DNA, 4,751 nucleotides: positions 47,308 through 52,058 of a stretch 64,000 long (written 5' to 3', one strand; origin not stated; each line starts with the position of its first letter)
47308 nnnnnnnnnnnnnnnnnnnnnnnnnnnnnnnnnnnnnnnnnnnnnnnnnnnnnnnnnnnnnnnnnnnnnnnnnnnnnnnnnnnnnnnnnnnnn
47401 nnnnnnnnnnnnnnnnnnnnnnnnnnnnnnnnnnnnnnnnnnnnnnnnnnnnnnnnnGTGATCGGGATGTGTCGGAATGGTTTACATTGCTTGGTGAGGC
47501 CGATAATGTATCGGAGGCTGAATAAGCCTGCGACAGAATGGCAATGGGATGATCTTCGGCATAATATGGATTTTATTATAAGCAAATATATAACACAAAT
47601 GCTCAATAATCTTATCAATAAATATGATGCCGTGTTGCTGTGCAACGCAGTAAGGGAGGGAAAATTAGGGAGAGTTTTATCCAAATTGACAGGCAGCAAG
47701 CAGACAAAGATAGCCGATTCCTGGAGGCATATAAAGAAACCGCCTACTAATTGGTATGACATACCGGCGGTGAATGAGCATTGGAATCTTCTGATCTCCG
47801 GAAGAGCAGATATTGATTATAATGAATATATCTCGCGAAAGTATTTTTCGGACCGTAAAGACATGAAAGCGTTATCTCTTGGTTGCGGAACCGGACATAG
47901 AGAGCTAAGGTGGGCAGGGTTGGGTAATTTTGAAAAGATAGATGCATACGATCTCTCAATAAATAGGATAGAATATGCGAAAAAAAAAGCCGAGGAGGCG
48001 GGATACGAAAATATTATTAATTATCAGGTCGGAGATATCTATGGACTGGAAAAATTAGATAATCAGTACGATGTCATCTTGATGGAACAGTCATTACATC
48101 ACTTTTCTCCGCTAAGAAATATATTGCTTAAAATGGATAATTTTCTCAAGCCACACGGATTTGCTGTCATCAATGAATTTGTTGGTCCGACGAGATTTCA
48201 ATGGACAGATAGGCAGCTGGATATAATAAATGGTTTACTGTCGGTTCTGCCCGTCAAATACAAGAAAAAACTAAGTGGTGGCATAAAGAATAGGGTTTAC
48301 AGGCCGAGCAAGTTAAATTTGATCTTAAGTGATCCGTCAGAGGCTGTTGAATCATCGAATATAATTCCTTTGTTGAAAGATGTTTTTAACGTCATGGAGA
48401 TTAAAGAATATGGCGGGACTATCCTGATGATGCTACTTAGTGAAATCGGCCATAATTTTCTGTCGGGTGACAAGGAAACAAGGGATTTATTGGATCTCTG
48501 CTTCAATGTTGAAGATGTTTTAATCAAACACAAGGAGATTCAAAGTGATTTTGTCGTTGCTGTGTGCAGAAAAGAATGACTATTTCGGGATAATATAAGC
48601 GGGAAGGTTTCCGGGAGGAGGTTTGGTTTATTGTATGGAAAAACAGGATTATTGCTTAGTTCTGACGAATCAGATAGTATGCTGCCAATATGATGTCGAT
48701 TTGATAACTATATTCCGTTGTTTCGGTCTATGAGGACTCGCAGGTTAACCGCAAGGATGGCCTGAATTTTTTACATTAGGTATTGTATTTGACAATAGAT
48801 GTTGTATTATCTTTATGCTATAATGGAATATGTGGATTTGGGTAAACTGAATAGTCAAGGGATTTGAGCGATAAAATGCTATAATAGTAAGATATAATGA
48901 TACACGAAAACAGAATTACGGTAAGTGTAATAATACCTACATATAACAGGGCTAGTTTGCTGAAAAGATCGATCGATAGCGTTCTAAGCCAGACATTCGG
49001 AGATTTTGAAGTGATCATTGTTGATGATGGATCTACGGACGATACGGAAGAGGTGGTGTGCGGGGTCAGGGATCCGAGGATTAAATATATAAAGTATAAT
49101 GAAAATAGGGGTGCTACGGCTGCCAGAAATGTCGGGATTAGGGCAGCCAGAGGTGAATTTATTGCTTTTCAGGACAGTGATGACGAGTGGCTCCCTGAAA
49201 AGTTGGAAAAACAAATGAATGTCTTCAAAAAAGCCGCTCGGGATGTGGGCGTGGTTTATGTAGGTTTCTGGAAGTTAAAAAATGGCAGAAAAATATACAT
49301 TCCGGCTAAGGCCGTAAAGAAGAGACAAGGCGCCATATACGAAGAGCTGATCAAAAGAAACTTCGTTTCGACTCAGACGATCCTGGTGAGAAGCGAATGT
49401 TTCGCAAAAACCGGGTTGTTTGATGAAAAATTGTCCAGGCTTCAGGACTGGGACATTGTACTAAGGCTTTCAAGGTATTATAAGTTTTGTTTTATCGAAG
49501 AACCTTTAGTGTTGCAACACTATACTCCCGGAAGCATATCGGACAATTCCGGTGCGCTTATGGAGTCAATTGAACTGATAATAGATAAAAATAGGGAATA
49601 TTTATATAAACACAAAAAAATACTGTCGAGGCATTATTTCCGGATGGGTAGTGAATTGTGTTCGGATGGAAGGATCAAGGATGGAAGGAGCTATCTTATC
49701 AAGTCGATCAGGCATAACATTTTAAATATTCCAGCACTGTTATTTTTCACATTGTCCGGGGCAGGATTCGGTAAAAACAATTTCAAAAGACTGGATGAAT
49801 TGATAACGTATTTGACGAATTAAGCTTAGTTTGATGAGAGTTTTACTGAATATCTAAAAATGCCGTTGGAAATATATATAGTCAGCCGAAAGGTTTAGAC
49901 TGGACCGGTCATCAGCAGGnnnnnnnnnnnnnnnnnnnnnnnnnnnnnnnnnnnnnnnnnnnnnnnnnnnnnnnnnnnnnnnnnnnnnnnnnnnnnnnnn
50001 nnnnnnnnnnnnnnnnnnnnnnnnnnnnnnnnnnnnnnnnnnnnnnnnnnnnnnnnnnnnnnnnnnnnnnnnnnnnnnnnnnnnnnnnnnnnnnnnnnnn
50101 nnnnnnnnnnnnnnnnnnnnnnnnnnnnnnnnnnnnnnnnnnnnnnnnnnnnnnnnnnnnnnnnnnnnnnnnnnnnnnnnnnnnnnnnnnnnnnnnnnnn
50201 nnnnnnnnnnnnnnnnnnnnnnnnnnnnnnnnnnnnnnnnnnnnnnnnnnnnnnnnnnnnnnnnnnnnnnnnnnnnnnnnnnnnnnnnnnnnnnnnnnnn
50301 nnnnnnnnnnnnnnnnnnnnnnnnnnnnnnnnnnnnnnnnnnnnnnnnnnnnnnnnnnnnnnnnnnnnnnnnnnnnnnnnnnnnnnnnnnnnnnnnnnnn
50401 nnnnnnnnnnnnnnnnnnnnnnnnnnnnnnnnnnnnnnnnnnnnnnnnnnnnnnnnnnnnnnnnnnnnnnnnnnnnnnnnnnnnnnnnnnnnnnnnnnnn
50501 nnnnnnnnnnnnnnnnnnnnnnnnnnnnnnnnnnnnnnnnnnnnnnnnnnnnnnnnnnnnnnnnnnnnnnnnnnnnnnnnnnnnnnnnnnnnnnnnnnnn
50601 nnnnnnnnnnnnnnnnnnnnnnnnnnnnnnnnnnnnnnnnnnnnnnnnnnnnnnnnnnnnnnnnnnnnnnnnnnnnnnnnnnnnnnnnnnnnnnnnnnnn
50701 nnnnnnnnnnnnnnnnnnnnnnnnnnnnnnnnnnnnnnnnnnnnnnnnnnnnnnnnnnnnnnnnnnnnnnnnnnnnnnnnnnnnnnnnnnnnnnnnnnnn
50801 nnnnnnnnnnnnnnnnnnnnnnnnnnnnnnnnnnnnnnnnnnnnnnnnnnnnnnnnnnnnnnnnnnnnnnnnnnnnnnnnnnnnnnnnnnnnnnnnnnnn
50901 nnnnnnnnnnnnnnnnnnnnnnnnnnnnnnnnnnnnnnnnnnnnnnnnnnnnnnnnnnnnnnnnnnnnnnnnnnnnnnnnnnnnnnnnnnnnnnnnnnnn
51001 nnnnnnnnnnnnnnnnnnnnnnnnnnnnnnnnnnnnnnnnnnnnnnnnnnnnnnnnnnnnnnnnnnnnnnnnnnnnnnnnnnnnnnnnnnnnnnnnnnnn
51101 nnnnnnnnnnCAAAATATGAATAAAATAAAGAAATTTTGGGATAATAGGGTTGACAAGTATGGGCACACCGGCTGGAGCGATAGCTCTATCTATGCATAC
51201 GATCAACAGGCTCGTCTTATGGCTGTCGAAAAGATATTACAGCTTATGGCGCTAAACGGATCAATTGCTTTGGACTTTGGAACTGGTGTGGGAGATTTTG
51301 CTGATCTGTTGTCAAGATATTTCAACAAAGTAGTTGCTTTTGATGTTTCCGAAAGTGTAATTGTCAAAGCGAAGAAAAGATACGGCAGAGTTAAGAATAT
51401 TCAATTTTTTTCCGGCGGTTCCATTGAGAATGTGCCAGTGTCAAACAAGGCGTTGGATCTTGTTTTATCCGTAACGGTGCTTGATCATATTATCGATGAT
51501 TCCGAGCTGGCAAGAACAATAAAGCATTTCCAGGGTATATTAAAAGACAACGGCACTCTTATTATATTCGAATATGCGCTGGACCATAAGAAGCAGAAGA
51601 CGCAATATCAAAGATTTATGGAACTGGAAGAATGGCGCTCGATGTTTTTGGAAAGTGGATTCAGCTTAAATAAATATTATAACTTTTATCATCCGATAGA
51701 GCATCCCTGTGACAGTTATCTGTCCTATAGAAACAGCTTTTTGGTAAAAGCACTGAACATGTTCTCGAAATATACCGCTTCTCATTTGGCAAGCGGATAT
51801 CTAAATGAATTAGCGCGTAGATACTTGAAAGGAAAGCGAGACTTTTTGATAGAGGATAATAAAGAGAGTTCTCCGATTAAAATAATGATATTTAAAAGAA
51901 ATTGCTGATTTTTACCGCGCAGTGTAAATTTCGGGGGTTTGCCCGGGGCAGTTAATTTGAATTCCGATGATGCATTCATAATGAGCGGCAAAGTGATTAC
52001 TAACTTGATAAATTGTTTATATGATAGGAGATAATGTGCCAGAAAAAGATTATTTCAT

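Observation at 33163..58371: About 25-kb surface-glycan island: five GT-C (PMT/ArnT-like) paralogs, an ArnC-like GT2, Ugd, RmlA, RmlB, DegT aminotransferase, five SAM methyltransferases, Wzx flippase, GT2/GT4 enzymes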

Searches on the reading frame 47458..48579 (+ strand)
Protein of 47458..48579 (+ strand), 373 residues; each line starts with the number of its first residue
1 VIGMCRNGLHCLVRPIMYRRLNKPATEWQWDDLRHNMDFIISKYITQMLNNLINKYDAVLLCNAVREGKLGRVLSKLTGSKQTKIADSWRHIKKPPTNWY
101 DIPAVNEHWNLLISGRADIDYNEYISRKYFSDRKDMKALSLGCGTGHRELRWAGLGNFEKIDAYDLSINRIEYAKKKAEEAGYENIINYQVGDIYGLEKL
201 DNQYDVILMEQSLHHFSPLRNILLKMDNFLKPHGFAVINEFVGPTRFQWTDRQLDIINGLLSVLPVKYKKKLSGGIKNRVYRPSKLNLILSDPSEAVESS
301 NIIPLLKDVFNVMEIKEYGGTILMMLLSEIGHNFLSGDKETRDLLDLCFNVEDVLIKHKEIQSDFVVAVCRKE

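Call 4: search_protein_families(library=pfam, proteins=[window:47458-48579:+])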
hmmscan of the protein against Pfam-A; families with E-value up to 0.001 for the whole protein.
window:47458-48579:+ (373 aa): 8 families
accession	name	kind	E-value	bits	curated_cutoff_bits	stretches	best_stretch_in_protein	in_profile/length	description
PF13847.12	Methyltransf_31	-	6e-16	58.9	27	1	133-242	2-113/145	Methyltransferase domain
PF13649.12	Methyltransf_25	-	1.2e-13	51.9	27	1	139-234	2-97/97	Methyltransferase domain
PF08241.18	Methyltransf_11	-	2e-13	51.2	21.2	1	139-238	1-95/95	Methyltransferase domain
PF08242.18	Methyltransf_12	-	1.1e-10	42.6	30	1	139-235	1-97/98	Methyltransferase domain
PF13489.12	Methyltransf_23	-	3.2e-10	40.4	27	1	130-241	16-119/164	Methyltransferase domain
PF01209.24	Ubie_methyltran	-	5e-08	33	20.1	1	127-246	40-159/233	ubiE/COQ5 methyltransferase family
PF03848.20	TehB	-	5.1e-05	23.2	20.4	1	135-238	31-132/193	Tellurite resistance protein TehB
PF05175.20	MTS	-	0.00015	21.9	23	1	129-215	26-110/170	Methyltransferase small domain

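Call 48: search_solved_structures(query=window:47599-48579:+, max_evalue=0.001)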
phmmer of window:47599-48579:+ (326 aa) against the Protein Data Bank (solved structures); distinct sequences matched with E-value up to 0.001: 12.
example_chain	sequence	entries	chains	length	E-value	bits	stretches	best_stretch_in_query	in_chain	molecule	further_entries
1xxl_A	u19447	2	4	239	2.4e-07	33.3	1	86-195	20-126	YcgJ protein | ycgJ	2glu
21zq_A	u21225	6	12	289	1.4e-06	30.8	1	90-195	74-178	MitM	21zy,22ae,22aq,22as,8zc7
3bus_A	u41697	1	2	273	1.4e-06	30.7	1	86-195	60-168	Methyltransferase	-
8zc8_A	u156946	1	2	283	2.3e-06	30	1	90-195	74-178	MitM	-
6uv6_A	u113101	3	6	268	1.2e-05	27.7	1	87-201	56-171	D-glucose O-methyltransferase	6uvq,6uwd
6uak_A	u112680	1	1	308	4.1e-05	26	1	81-188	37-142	SAM dependent methyltransferase LahSB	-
5wp5_A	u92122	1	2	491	4.8e-05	25.7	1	86-195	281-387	Phosphomethylethanolamine N-methyltransferase 2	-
5wp4_A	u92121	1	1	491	0.00015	24.1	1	86-195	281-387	Phosphoethanolamine N-methyltransferase 1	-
1ve3_A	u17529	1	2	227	0.00016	24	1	71-189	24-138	hypothetical protein PH0226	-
9sm3_A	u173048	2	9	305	0.00025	23.4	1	64-194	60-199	Methyltransferase domain protein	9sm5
3mgg_A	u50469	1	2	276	0.00029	23.1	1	89-193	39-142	Methyltransferase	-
4pne_A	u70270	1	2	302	0.00087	21.6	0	89-195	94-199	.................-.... protein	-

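Call 68: search_protein_families(library=ncbifam, proteins=[window:47599-48579:+], max_evalue=0.00001)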
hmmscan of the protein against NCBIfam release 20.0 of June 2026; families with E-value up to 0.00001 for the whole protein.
window:47599-48579:+ (326 aa): 10 families
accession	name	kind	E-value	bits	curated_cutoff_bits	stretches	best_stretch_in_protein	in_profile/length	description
TIGR02072.1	BioC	equivalog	5.9e-11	42.6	184.95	1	85-198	32-139/244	malonyl-ACP O-methyltransferase BioC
TIGR01934.1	MenG_MenH_UbiE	subfamily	8e-11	41.7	158.35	1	62-204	15-153/223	ubiquinone/menaquinone biosynthesis methyltransferase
NF001244.0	PRK00216.1-5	equivalog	1.7e-10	40.6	216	1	62-204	24-165/236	bifunctional demethylmenaquinone methyltransferase/2-methoxy-6-polyprenyl-1,4-benzoquinol methylase UbiE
NF043040.1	corrin_prot_MT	hypoth_equivalog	5.2e-10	39.1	180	1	81-200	37-156/216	corrinoid protein-associated methyltransferase CpaM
TIGR01983.1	UbiG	equivalog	4.4e-09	36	102.95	1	84-191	46-151/228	bifunctional 2-polyprenyl-6-hydroxyphenol methylase/3-demethylubiquinol 3-O-methyltransferase UbiG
TIGR02021.1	BchM-ChlM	equivalog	2.6e-07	30.3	158.9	1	86-170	53-132/218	magnesium protoporphyrin IX methyltransferase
NF001243.0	PRK00216.1-4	equivalog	5.5e-07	29.2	235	1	63-203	24-163/237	demethylmenaquinone methyltransferase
NF052510.1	methyltran_MpqE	exception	6.7e-07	28.9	335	1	83-201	42-161/234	methyl-plastoquinone biosynthesis methyltransferase MpqE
TIGR04345.1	ovoA_Cterm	equivalog_domain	3.3e-06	26.8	170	0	81-133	35-85/242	putative 4-mercaptohistidine N1-methyltransferase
TIGR02752.1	MenG_heptapren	equivalog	5.6e-06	26.1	419.85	1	62-203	21-161/231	demethylmenaquinone methyltransferase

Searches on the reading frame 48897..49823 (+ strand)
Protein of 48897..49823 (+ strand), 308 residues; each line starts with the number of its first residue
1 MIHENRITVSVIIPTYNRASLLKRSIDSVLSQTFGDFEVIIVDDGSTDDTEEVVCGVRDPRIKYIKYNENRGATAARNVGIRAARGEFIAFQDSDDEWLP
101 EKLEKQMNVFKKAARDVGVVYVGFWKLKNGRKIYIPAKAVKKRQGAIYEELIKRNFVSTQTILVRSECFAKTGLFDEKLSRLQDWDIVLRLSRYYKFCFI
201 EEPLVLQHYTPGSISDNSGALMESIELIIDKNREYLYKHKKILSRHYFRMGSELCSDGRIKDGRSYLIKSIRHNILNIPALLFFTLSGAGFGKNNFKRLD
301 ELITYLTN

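Call 4: search_protein_families(library=pfam, proteins=[window:48897-49823:+])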
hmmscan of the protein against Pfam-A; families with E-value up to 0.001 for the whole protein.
window:48897-49823:+ (308 aa): 3 families
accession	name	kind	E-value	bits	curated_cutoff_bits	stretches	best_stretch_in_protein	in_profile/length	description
PF00535.33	Glycos_transf_2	-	1.9e-39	135.7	23.3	1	10-136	1-131/168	Glycosyl transferase family 2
PF10111.15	Glyco_tranf_2_2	-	1.1e-19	71.4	27.3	1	10-198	1-206/276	Glycosyltransferase like family 2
PF13641.12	Glyco_tranf_2_3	-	2.1e-15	57.8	27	1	9-193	3-196/230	Glycosyltransferase like family 2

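Call 5: search_protein_families(library=ncbifam, proteins=[window:48897-49823:+])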
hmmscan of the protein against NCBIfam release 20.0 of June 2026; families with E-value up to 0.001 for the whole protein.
window:48897-49823:+ (308 aa): 28 families (the best 25 are shown)
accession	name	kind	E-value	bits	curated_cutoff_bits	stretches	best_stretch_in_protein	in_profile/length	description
NF047683.1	TeichurnBiosyTuaG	equivalog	5.2e-37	127.8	400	1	4-170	3-167/252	teichuronic acid biosynthesis protein TuaG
NF041875.1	EPS_EpsD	equivalog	4.5e-30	105.2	370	1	9-207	1-206/325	exopolysaccharide biosynthesis glycosyltransferase EpsD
NF007453.0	PRK10018.1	equivalog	1.8e-28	100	382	1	5-203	4-202/280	colanic acid biosynthesis glycosyltransferase WcaA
TIGR04017.1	WcaA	equivalog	2.9e-28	99.3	495.75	1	6-196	4-193/279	colanic acid biosynthesis glycosyltransferase WcaA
TIGR03965.1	mycofact_glyco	equivalog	4.8e-27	95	280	1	6-193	73-265/467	mycofactocin biosynthesis glycosyltransferase MftF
NF050050.1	ProtGlycPglI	equivalog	9.8e-25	87.5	500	1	8-112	3-110/306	GalNAc(5)-diNAcBac-PP-undecaprenol beta-1,3-glucosyltransferase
NF007482.0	PRK10073.1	equivalog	1.5e-24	86.7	423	1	5-120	4-120/334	glycosyltransferase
NF053739.1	GlytfEpsEBac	equivalog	1.3e-23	83.3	450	1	9-191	3-185/265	glycosyltransferase EpsE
TIGR04283.1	glyco_like_mftF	equivalog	1.3e-18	67.4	182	1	9-205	1-183/221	TIGR04283 family arsenosugar biosynthesis glycosyltransferase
TIGR03937.1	PgaC_IcaA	equivalog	9e-17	61.1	422.3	1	6-96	44-136/407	poly-beta-1,6-N-acetyl-D-glucosamine synthase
NF038299.1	EPS_HpsN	equivalog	1.7e-15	56.8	425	1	8-120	2-115/317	hormogonium polysaccharide biosynthesis glycosyltransferase HpsN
NF041394.1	GtaseAglG_Halo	equivalog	9.3e-15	54.7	440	1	8-184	2-183/304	glucosyl-dolichyl phosphate glucuronosyltransferase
NF038302.1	EPS_HpsE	equivalog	1.8e-13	50.2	300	1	8-98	2-99/307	hormogonium polysaccharide biosynthesis glycosyltransferase HpsE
NF047588.1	GlcsyltransPgfSStrep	equivalog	7.4e-11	41.8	500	1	8-112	2-112/308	glycosyltransferase PgfS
TIGR04242.1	nodulat_NodC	equivalog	8.7e-11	41.4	550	1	8-108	49-154/395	chitooligosaccharide synthase NodC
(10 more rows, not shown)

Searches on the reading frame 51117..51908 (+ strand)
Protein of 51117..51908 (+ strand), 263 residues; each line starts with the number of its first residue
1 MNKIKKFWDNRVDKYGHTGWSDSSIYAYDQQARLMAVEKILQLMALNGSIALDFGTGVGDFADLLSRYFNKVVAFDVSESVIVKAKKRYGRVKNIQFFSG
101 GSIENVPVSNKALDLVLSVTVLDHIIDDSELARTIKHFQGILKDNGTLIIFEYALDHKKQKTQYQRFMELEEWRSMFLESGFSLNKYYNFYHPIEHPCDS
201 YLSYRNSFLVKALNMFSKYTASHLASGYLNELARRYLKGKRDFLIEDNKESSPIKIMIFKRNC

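Call 4: search_protein_families(library=pfam, proteins=[window:51117-51908:+])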
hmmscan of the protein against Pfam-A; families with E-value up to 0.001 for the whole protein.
window:51117-51908:+ (263 aa): 10 families
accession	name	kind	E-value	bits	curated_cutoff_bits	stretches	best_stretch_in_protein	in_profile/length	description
PF08241.18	Methyltransf_11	-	2e-14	54.4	21.2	1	52-150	1-95/95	Methyltransferase domain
PF13649.12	Methyltransf_25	-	1.7e-13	51.5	27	1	52-146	2-97/97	Methyltransferase domain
PF13489.12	Methyltransf_23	-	3e-13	50.3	27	1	38-178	11-137/164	Methyltransferase domain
PF08242.18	Methyltransf_12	-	7.9e-11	43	30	1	52-148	1-98/98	Methyltransferase domain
PF13847.12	Methyltransf_31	-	4.1e-09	36.7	27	1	50-159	6-114/145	Methyltransferase domain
PF00891.24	Methyltransf_2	-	5.5e-08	32.8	22.3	1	33-168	47-182/210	O-methyltransferase domain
PF05891.18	Methyltransf_PK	-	2.6e-07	30.9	27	1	45-159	53-168/218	AdoMet dependent proline di-methyltransferase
PF05401.17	NodS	-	3.5e-07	30.7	24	1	27-150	25-144/201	Nodulation protein S (NodS)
PF05219.18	DREV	-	3.5e-07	30.1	26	1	8-150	55-186/265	DREV methyltransferase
PF01209.24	Ubie_methyltran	-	3e-05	23.9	20.1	1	42-154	41-155/233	ubiE/COQ5 methyltransferase family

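Call 39: search_solved_structures(query=window:51117-51908:+, max_evalue=0.001)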
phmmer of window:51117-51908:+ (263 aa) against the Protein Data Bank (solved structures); distinct sequences matched with E-value up to 0.001: 14.
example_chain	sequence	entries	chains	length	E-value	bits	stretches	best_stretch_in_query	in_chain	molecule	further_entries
5wp4_A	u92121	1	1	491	3e-11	46.7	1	42-158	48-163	Phosphoethanolamine N-methyltransferase 1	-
5wp5_A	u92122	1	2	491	6.6e-11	45.5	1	41-158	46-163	Phosphomethylethanolamine N-methyltransferase 2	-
1ve3_A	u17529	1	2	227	1.2e-09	41.4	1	25-152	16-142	hypothetical protein PH0226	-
1vl5_A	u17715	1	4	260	2.1e-08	37.4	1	33-193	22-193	unknown conserved protein BH2331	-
3l8d_A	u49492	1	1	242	1e-05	28.6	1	19-166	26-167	Methyltransferase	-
8rdl_A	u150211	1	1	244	1.7e-05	27.9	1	45-163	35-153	ToxA protein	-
3ege_A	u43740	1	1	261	2.7e-05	27.2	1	34-170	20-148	Putative methyltransferase from antibiotic biosynthesis pathway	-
2ex4_A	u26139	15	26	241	3.6e-05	26.8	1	48-152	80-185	adrenal gland protein AD-003 | N-terminal Xaa-Pro-Lys N-methyltransferase 1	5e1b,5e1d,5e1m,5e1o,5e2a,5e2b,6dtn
5cvd_A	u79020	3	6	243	3.6e-05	26.7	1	48-152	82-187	N-terminal Xaa-Pro-Lys N-methyltransferase 1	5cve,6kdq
4krg_A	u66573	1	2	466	5.3e-05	26.2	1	4-134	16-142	Phosphoethanolamine N-methyltransferase 1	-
3mgg_A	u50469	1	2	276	0.00013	25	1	19-157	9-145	Methyltransferase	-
1xxl_A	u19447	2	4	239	0.00024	24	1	51-195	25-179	YcgJ protein | ycgJ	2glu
3lby_A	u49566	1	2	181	0.00027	23.9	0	47-101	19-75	Putative uncharacterized protein SMU.1697c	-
6mro_A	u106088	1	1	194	0.0004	23.3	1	41-153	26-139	methyl transferase from Methanosarcina acetivorans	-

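Call 68: search_protein_families(library=ncbifam, proteins=[window:51117-51908:+], max_evalue=0.00001)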
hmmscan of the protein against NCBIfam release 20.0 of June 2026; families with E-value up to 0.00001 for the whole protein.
window:51117-51908:+ (263 aa): 12 families
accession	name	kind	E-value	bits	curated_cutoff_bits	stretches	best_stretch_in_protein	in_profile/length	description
TIGR02072.1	BioC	equivalog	1e-10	41.9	184.95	1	40-192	23-181/244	malonyl-ACP O-methyltransferase BioC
NF043040.1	corrin_prot_MT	hypoth_equivalog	4.3e-10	39.4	180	1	37-168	31-165/216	corrinoid protein-associated methyltransferase CpaM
NF045667.1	MTase_DVU1556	equivalog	1.8e-09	37.4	155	1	39-184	13-162/213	DVU_1556 family methyltransferase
TIGR04345.1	ovoA_Cterm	equivalog_domain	5.1e-09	36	170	0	9-86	4-80/242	putative 4-mercaptohistidine N1-methyltransferase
TIGR01983.1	UbiG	equivalog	2.9e-08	33.3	102.95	1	44-150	46-151/228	bifunctional 2-polyprenyl-6-hydroxyphenol methylase/3-demethylubiquinol 3-O-methyltransferase UbiG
TIGR01934.1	MenG_MenH_UbiE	subfamily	5.1e-08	32.5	158.35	1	39-161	34-152/223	ubiquinone/menaquinone biosynthesis methyltransferase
NF001244.0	PRK00216.1-5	equivalog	6.2e-08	32.2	216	1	42-202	43-201/236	bifunctional demethylmenaquinone methyltransferase/2-methoxy-6-polyprenyl-1,4-benzoquinol methylase UbiE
NF041650.1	nod_mtase_NodS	equivalog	9.9e-08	31.9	300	1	38-160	27-148/190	nodulation methyltransferase NodS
TIGR02021.1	BchM-ChlM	equivalog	3.1e-07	30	158.9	1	37-154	41-156/218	magnesium protoporphyrin IX methyltransferase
NF008823.0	PRK11873.1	subfamily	3.7e-07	29.9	263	1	47-150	77-181/272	arsenite methyltransferase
NF041537.1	ArsM_AhpD_UU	exception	8.3e-07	28.1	510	1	47-167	76-197/345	arsenite methyltransferase/AhpD domain selenoprotein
NF008300.0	PRK11088.1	equivalog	5.9e-06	26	303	1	37-137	75-173/272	23S rRNA (guanine(745)-N(1))-methyltransferase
